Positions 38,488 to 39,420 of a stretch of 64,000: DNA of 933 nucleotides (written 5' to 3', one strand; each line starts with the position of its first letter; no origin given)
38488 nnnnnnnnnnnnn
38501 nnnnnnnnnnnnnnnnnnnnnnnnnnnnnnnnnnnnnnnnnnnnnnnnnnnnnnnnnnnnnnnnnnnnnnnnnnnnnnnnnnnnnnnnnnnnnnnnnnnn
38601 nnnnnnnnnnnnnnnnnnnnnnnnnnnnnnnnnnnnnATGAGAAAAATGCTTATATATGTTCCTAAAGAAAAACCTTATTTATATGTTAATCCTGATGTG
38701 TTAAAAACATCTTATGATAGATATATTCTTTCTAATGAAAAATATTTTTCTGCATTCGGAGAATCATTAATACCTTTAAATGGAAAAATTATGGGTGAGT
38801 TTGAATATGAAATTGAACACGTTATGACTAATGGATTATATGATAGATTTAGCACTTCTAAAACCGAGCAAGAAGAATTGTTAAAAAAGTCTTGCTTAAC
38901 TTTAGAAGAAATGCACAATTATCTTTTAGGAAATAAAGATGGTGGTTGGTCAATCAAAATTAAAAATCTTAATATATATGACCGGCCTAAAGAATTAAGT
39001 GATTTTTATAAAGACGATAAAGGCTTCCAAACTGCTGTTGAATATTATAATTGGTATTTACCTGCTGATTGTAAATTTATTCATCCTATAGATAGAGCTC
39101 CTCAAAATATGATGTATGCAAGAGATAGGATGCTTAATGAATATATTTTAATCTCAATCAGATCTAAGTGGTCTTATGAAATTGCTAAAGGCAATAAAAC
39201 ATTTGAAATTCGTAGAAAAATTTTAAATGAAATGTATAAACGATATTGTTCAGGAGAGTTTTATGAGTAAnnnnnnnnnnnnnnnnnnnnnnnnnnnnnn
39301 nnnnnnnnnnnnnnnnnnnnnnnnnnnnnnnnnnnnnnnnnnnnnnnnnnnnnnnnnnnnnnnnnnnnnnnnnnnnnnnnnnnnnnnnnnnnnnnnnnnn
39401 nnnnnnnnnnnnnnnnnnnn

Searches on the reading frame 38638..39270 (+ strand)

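Call 51: search_protein_families(library=phrogs, proteins=[window:38638-39270:+], max_evalue=0.001)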
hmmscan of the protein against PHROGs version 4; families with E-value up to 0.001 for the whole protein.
window:38638-39270:+ (210 aa): 1 family
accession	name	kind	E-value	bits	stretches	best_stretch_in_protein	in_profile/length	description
phrog_3136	-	unknown function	4.1e-16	60.3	2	48-164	47-128/134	-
